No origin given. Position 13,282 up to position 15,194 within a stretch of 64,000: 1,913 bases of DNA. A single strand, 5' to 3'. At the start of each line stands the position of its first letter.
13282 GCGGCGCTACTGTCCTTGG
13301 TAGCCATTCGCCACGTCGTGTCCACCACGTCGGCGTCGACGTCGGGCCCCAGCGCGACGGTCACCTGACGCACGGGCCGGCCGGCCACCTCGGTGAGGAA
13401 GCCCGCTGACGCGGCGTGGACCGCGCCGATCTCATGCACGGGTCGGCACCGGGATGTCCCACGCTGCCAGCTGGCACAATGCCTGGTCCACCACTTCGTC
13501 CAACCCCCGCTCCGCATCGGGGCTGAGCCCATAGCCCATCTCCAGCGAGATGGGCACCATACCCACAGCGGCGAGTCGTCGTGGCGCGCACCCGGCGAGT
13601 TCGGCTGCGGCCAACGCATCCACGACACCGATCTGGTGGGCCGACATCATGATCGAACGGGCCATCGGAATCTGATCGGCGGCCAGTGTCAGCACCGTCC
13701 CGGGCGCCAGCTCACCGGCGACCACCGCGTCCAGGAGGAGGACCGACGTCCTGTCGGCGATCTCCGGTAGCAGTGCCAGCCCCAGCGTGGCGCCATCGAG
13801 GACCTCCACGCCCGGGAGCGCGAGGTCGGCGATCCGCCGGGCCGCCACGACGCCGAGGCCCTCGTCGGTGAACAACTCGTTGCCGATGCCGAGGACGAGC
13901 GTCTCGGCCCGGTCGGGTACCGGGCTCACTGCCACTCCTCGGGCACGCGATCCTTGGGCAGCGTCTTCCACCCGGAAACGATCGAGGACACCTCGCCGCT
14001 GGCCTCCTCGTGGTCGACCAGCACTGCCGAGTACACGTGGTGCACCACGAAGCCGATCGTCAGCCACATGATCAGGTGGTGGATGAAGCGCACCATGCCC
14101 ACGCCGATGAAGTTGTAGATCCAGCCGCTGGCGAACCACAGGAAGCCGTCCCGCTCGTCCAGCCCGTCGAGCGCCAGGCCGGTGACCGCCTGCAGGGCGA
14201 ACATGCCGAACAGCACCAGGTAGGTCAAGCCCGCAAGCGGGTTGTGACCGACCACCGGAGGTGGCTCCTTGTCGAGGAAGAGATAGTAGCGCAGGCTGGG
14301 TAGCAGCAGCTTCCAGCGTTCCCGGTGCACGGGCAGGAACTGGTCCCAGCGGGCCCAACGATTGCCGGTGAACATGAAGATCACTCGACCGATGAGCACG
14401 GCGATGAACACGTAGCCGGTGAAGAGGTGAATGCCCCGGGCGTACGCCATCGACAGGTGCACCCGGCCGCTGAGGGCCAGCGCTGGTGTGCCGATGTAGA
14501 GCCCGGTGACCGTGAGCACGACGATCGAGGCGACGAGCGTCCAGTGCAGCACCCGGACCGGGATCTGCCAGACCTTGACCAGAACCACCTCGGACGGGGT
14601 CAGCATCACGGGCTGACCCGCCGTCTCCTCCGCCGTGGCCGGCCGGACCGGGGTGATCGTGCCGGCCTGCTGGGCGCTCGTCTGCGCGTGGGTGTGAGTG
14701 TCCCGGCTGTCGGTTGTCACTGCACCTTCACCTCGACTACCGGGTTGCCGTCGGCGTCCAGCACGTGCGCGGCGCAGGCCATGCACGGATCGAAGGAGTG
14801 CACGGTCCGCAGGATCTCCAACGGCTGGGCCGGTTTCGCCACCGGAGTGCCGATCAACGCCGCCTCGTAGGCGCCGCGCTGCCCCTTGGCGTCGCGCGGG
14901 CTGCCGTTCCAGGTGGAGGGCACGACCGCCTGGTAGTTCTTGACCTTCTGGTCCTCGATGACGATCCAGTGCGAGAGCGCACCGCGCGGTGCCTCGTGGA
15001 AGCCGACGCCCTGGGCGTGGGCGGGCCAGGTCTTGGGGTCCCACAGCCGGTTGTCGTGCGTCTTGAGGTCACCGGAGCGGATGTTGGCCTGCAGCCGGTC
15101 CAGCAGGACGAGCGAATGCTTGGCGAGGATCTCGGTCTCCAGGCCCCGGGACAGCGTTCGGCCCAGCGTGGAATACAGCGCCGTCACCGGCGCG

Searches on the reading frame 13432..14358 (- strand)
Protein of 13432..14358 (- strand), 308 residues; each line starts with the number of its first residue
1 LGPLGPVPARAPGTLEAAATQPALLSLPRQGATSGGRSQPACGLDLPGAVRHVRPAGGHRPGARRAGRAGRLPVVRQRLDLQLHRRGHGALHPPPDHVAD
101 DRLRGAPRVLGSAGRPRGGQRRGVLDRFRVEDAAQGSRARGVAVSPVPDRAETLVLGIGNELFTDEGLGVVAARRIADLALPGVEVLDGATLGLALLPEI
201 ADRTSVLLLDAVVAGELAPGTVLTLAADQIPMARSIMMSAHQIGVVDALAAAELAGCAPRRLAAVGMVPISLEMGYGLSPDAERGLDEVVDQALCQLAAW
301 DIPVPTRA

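Call 11: search_protein_families(library=pfam, proteins=[window:13432-14358:-])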
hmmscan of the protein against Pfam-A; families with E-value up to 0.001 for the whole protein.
window:13432-14358:- (308 aa): 1 family
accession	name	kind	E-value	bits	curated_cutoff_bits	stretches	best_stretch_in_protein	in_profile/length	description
PF01750.23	HycI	-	3.6e-20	72.6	23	1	181-294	13-128/130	Hydrogenase maturation protease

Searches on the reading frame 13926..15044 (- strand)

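Call 11: search_protein_families(library=pfam, proteins=[window:13926-15044:-])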
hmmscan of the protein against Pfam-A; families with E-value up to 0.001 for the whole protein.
window:13926-15044:- (372 aa): 1 family
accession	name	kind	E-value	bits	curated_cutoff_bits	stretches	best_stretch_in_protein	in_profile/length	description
PF01292.26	Ni_hydr_CYTB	-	1.3e-26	94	30.1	1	158-358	1-179/179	Prokaryotic cytochrome b561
